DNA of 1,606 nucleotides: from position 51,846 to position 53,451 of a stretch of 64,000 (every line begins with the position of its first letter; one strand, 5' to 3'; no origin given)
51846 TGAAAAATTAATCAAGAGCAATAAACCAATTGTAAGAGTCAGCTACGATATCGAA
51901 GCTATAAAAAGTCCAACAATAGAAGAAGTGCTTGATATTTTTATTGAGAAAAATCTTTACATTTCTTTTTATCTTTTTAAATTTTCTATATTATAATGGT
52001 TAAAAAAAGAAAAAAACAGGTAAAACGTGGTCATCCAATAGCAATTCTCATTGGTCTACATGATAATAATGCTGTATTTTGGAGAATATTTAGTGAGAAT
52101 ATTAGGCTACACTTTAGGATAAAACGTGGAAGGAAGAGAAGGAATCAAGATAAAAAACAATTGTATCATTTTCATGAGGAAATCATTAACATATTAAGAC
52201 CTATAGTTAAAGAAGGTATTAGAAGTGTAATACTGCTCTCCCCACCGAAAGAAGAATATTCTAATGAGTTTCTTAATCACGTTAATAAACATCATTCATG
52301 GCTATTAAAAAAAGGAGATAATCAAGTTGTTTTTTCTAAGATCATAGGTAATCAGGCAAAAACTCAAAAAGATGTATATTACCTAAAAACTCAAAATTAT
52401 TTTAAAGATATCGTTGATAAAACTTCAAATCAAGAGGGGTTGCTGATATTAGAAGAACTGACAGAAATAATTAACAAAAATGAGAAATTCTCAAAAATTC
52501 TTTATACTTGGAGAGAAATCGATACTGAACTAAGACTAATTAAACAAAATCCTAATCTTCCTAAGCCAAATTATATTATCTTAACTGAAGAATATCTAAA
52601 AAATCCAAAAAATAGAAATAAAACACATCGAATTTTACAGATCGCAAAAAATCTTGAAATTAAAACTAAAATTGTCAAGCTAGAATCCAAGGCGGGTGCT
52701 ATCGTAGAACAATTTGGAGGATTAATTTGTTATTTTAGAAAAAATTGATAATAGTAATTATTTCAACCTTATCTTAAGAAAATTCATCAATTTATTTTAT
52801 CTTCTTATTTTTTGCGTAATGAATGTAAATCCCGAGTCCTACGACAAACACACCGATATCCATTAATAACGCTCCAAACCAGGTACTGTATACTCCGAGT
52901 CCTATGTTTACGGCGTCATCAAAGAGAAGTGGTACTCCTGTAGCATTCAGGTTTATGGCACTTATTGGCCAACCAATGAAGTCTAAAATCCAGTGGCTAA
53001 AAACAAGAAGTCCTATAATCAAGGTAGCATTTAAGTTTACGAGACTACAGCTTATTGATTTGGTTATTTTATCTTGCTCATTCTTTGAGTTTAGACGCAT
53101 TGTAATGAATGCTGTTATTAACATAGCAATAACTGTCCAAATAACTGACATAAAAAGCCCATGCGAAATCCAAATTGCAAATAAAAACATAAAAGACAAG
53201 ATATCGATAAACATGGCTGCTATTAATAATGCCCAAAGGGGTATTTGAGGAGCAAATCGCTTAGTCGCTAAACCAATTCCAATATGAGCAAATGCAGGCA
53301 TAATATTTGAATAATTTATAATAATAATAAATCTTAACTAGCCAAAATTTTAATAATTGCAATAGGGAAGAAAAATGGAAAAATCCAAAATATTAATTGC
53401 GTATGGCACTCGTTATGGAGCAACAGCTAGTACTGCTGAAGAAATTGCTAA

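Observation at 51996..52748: GGQ-less eRF1/Pelota-like protein without the N domain, start-stop coupled to a (now decayed) COG2403 P-loop gene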

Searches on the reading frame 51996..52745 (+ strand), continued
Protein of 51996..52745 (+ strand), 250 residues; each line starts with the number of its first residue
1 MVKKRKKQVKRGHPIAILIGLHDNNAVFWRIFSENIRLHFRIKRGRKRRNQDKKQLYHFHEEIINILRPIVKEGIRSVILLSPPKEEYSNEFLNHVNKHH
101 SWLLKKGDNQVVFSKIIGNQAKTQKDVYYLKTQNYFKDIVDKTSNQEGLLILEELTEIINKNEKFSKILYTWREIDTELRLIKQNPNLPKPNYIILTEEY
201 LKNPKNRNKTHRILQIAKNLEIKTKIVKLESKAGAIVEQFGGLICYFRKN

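Call 55: search_protein_families(library=pfam, proteins=[L052:4524-5252:-, L063:7590-8327:+, L063:8334-9470:+, L058:9561-10790:+, L048:10743-11807:+, L059:5014-5352:-, L052:3335-3673:-, L057:11758-12423:+, L027:3376-4005:-, L026:5128-5862:-], max_evalue=0.00001)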
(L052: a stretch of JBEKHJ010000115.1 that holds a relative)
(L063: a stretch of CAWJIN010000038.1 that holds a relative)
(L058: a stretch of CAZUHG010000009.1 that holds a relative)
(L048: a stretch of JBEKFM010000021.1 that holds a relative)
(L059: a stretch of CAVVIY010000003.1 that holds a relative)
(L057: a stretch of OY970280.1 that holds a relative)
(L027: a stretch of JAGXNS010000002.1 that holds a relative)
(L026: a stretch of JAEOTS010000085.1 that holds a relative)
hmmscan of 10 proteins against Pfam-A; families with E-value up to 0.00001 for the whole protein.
L052:4524-5252:- (243 aa): 2 families
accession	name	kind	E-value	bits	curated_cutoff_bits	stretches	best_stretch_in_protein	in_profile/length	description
PF00977.27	His_biosynth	-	3e-52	177.8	23.6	1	2-232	1-227/228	Histidine biosynthesis protein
PF05690.20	ThiG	-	1.5e-09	38.1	23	0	139-229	116-209/247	Thiazole biosynthesis protein ThiG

L063:7590-8327:+ (246 aa): 1 family
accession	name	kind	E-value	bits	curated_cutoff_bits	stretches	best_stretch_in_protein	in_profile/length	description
PF04476.19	4HFCP_synth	-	2.8e-79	266.5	22.4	1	3-230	1-227/228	4-HFC-P synthase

L063:8334-9470:+ (379 aa): 4 families
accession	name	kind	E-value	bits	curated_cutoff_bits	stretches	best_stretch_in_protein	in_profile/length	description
PF00282.25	Pyridoxal_deC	-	1e-35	123.6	27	1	65-325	79-373/375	Pyridoxal-dependent decarboxylase conserved domain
PF01041.23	DegT_DnrJ_EryC1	-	6.4e-10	39.2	19.8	1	72-195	31-147/360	DegT/DnrJ/EryC1/StrS aminotransferase family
PF00155.27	Aminotran_1_2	-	2.7e-09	37.2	19.7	1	52-369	29-357/361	Aminotransferase class I and II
PF00266.25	Aminotran_5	-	2.9e-07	30.3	21.5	1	88-196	67-178/371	Aminotransferase class-V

L058:9561-10790:+ (410 aa): 3 families
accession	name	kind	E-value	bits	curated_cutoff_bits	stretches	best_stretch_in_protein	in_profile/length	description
PF02655.19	ATP-grasp_3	-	2.1e-33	116.1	23.2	1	124-305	1-160/160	ATP-grasp domain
PF18301.6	preATP-grasp_3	-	6.8e-16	58.7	26.3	1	44-121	2-76/76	pre ATP-grasp 3 domain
PF07478.18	Dala_Dala_lig_C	-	1.2e-08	35.2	24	1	134-299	2-173/204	D-ala D-ala ligase C-terminus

L048:10743-11807:+ (355 aa): 1 family
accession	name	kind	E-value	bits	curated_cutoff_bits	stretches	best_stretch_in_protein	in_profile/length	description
PF01968.24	Hydantoinase_A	-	1.3e-33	116.9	22.9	1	66-342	5-288/291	Hydantoinase/oxoprolinase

L059:5014-5352:- (113 aa): 2 families
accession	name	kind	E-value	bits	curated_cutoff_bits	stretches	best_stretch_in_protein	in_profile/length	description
PF01096.23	Zn_ribbon_TFIIS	-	8.9e-16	57.9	21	1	73-110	2-39/39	Transcription factor S-II (TFIIS)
PF02150.21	Zn_ribbon_RPB9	-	3.3e-06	27.3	25.2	1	1-32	1-32/36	RNA polymerases M/15 Kd subunit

L052:3335-3673:- (113 aa): 2 families
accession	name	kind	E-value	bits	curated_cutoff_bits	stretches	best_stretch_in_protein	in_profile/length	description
PF00085.26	Thioredoxin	-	1.8e-13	50.8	23.5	1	8-93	5-91/103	Thioredoxin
PF13098.12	Thioredoxin_2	-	3.2e-07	31.1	27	1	18-92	3-93/104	Thioredoxin-like domain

L057:11758-12423:+ (222 aa): 1 family
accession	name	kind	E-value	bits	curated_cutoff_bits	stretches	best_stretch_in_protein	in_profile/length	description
PF00696.33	AA_kinase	-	5.8e-30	105.2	24.9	1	4-174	3-202/234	Amino acid kinase family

L027:3376-4005:- (210 aa): 0 families

L026:5128-5862:- (245 aa): 1 family
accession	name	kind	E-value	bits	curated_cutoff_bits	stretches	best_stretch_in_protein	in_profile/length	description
PF00881.29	Nitroreductase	-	2e-25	90.4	23.5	1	64-243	1-166/167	Nitroreductase family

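Call 64: predict_structure(alignment_id=A4)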
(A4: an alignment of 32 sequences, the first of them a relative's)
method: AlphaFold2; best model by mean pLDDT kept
length: 247 residues; sequences in the alignment: 32
mean_pLDDT: 93.1   pTM: 0.87
mean pLDDT of the five models: 93.1, 92.2, 92.3, 89.5, 89.0
residues with pLDDT >= 90: 215; 70-90: 17; 50-70: 15; < 50: 0
segments of 3 or more residues with pLDDT < 50: none
pLDDT, mean of each block of 10 residues (from residue 1): 66 96 98 96 97 98 95 98 98 98 95 98 97 94 92 80 96 92 95 92 95 94 94 96 73
secondary structure, 60 per line:
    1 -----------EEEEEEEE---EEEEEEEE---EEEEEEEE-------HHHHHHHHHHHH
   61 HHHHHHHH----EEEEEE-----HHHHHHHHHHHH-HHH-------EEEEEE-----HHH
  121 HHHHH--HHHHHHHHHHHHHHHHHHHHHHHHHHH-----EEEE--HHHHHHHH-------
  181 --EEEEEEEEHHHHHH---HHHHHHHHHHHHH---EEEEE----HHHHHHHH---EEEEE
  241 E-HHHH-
elements in order: E12-19 E23-30 E34-41 H49-68 E73-78 H84-95 E107-112 H118-125 H128-154 E160-163 H166-173 E183-190 H191-196 H200-212 E216-220 H225-232 E236-241 H243-246

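Call 66: fold_search(model_id=the predicted structure, library=pdb)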
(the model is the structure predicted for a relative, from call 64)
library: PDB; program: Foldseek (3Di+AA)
matches with E <= 10: 1242; with E <= 0.001: 39
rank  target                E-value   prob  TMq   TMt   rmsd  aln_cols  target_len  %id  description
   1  2vgn_B                2.5e-13  1.00  0.48  0.38   6.6       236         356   18  Structure of S. cerevisiae Dom34, a translation termination-like factor involved in RNA quality control pathways and i (released 2008-01-22)
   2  3wxm_B                8.4e-13  1.00  0.36  0.27  14.2       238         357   16  Crystal structure of archaeal Pelota and GTP-bound EF1 alpha complex (released 2014-09-03)
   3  2vgn_A                2.5e-12  1.00  0.51  0.38   6.4       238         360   18  Structure of S. cerevisiae Dom34, a translation termination-like factor involved in RNA quality control pathways and i (released 2008-01-22)
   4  3wxm_H                3.0e-12  1.00  0.35  0.26  14.2       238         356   18  Crystal structure of archaeal Pelota and GTP-bound EF1 alpha complex (released 2014-09-03)
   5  2vgm                  7.9e-12  1.00  0.49  0.38   6.9       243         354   18  Structure of S. cerevisiae Dom34, a translation termination-like factor involved in RNA quality control pathways and int (released 2008-01-22)
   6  3wxm_F                1.2e-11  1.00  0.36  0.26  14.1       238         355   19  Crystal structure of archaeal Pelota and GTP-bound EF1 alpha complex (released 2014-09-03)
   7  3j15_A                6.2e-11  1.00  0.51  0.39   5.8       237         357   15  Model of ribosome-bound archaeal Pelota and ABCE1 (released 2012-02-22)
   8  2qi2                  4.3e-10  1.00  0.38  0.31  15.2       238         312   13  Crystal structure of the Thermoplasma acidophilum Pelota protein (released 2007-10-09)
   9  3oby_A                4.5e-10  1.00  0.40  0.32  10.1       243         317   19  Crystal structure of Archaeoglobus fulgidus Pelota reveals inter-domain structural plasticity (released 2010-09-01)
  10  3obw                  5.8e-10  1.00  0.44  0.35   8.8       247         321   14  Crystal structure of two archaeal Pelotas reveal inter-domain structural plasticity (released 2010-09-01)
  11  5m1j_A1               6.9e-10  1.00  0.40  0.27  15.3       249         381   19  Nonstop ribosomal complex bound with Dom34 and Hbs1 (released 2017-01-18)
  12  5lzw_ii               1.2e-09  1.00  0.40  0.28  16.1       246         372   16  Structure of the mammalian rescue complex with Pelota and Hbs1l assembled on a truncated mRNA. (released 2016-11-30)
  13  4af1                  3.0e-09  1.00  0.46  0.31   8.6       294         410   14  Archeal Release Factor aRF1 (released 2013-03-20)
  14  3izq_0                1.6e-08  1.00  0.40  0.27  16.3       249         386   20  Structure of the Dom34-Hbs1-GDPNP complex bound to a translating ribosome (released 2011-06-01)
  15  3mca_B                2.8e-08  1.00  0.38  0.29  16.0       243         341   15  Structure of the Dom34-Hbs1 Complex and implications for its role in No-Go decay (released 2010-10-06)
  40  5eo3_A                1.1e-03  1.00  0.34  0.78   2.5       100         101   18  Crystal Structure of Pelota C terminal domain from human (released 2016-11-16)
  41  5eo3_B                1.8e-03  1.00  0.34  0.79   2.6        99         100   17  Crystal Structure of Pelota C terminal domain from human (released 2016-11-16)
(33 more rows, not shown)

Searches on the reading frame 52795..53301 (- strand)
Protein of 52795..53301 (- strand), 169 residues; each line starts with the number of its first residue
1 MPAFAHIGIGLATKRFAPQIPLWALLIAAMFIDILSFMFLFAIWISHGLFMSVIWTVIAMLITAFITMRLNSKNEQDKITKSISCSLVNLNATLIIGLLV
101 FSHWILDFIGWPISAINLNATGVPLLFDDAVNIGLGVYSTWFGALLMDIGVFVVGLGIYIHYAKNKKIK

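Call 3: search_protein_families(library=pfam, proteins=[window:52795-53301:-], max_evalue=1)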
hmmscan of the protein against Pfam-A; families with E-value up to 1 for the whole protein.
window:52795-53301:- (169 aa): 3 families
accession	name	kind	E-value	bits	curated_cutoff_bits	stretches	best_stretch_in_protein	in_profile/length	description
PF05767.17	Pox_A14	-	0.037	14.6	27.7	1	48-104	14-68/93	Poxvirus virion envelope protein A14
PF06198.16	DUF999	-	0.18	12.3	25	1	22-69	92-139/143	Protein of unknown function (DUF999)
PF01988.24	VIT1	-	0.52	10.5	28.1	1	30-97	148-213/214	VIT family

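Call 4: search_protein_families(library=ncbifam, proteins=[window:52795-53301:-], max_evalue=1)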
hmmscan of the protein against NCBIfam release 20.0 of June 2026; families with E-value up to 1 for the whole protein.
window:52795-53301:- (169 aa): 2 families
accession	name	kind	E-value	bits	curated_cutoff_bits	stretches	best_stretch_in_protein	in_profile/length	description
NF045998.1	cleave_ABC_plasm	equivalog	0.28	9.4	500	1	27-86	270-331/673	Mbov_0121 family peptidase domain-containing ABC transporter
NF043039.1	HgcAB_like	equivalog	0.82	9.2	285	1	30-102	164-238/350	HgcAB-like fusion protein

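Call 45: search_protein_families(library=padloc, proteins=[window:52795-53301:-], max_evalue=0.1)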
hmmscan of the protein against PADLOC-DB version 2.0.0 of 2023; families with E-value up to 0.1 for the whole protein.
window:52795-53301:- (169 aa): 0 families
